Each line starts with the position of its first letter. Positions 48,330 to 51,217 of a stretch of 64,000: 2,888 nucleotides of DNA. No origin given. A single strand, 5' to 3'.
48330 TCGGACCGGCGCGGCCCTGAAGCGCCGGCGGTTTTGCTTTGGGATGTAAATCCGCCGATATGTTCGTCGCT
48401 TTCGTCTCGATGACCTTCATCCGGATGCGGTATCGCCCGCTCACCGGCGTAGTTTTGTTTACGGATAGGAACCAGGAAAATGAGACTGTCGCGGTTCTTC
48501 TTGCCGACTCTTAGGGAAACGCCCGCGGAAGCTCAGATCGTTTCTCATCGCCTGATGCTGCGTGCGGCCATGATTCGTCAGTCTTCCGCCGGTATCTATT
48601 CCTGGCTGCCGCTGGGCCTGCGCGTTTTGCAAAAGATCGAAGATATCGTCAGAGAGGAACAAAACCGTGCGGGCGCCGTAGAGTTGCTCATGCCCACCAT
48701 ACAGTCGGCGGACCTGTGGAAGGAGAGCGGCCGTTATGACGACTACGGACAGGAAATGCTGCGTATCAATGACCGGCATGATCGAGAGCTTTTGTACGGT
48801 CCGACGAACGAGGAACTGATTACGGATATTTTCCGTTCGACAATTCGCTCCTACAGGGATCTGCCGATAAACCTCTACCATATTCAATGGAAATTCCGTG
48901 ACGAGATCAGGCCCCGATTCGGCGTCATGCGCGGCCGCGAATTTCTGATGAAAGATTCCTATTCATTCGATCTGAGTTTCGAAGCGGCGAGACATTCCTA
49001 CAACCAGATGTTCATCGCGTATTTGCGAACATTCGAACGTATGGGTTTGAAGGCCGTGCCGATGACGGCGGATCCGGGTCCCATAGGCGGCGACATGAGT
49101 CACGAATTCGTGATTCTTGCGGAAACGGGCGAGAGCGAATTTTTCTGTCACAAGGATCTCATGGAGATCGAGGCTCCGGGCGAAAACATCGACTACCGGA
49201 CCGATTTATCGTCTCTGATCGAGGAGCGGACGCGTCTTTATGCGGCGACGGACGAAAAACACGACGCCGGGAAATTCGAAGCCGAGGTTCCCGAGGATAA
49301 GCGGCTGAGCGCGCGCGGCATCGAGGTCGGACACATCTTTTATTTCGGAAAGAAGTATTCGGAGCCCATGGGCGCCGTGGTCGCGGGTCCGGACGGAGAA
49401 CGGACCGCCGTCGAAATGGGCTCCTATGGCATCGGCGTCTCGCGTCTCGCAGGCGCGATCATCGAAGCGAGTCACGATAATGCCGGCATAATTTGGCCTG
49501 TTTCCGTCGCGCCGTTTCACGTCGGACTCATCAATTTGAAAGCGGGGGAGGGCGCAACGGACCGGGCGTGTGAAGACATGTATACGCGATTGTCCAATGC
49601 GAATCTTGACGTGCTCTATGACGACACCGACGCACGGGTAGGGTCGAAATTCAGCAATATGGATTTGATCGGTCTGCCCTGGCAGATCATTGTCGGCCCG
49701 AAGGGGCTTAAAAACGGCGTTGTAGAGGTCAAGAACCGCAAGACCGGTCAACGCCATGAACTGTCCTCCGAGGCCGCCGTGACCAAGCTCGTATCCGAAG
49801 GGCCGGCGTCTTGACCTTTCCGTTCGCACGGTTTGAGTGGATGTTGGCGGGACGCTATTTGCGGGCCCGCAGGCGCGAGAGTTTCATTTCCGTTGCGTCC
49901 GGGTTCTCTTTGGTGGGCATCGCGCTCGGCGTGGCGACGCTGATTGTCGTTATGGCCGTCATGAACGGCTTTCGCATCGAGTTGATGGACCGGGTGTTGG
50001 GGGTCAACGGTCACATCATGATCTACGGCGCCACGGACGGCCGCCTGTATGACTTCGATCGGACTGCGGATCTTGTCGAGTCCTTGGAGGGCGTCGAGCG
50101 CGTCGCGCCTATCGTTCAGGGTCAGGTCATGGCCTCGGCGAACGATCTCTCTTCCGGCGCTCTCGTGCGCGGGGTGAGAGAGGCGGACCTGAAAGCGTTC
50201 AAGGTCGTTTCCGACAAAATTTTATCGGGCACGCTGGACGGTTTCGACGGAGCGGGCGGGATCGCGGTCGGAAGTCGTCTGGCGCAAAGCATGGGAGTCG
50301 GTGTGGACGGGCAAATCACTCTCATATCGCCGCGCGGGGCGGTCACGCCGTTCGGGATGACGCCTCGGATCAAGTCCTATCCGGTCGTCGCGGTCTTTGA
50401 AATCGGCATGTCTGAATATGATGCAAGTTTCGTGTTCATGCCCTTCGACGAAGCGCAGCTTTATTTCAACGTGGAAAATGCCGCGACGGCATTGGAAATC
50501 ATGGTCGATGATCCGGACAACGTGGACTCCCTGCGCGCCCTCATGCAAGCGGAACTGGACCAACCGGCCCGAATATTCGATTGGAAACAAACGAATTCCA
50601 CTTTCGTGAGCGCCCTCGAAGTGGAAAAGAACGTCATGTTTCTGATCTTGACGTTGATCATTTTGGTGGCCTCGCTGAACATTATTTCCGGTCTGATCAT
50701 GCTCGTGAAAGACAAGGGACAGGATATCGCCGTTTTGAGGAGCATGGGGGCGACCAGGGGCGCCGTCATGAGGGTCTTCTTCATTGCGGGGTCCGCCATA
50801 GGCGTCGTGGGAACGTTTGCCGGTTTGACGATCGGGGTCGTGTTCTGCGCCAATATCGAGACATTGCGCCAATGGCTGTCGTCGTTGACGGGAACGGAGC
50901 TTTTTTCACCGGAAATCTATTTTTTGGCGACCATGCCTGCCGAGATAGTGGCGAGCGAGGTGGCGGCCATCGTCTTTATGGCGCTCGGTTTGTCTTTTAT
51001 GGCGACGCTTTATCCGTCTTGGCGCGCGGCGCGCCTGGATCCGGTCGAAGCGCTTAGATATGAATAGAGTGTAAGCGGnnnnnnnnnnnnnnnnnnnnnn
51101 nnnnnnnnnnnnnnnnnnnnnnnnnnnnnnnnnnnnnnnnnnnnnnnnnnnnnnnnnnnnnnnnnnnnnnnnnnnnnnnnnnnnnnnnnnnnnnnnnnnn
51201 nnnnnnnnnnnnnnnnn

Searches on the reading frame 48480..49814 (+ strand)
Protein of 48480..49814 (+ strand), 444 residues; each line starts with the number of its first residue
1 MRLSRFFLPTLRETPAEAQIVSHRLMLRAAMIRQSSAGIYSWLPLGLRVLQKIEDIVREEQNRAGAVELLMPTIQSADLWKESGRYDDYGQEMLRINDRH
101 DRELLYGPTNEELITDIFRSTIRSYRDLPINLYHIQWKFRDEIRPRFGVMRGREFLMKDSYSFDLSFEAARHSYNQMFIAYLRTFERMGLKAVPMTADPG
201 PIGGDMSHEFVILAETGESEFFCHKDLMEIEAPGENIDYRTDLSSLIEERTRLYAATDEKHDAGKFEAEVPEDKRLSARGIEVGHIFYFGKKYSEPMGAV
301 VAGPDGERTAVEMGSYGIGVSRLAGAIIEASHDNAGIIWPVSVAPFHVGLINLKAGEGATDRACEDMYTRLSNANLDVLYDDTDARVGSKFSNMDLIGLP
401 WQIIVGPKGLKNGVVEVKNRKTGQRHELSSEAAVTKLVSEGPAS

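Call 27: search_protein_families(library=pfam, proteins=[window:48480-49814:+], max_evalue=0.001)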
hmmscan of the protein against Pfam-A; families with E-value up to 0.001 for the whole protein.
window:48480-49814:+ (444 aa): 2 families
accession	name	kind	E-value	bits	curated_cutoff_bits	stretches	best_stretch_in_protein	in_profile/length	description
PF00587.30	tRNA-synt_2b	-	8.7e-25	88.2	29.3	1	96-329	3-177/179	tRNA synthetase class II core domain (G, H, P, S and T)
PF03129.25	HGTP_anticodon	-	4.7e-18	65.6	21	1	348-439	2-93/94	Anticodon binding domain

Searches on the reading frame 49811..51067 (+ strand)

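Call 27: search_protein_families(library=pfam, proteins=[window:49811-51067:+], max_evalue=0.001)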
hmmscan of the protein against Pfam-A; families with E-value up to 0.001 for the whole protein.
window:49811-51067:+ (418 aa): 2 families
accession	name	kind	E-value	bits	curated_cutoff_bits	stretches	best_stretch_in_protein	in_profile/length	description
PF12704.14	MacB_PCD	-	3.7e-16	60.5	27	1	31-247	2-206/207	MacB-like periplasmic core domain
PF02687.27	FtsX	-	3.1e-12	47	25.5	1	278-411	2-120/120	FtsX-like permease C-terminal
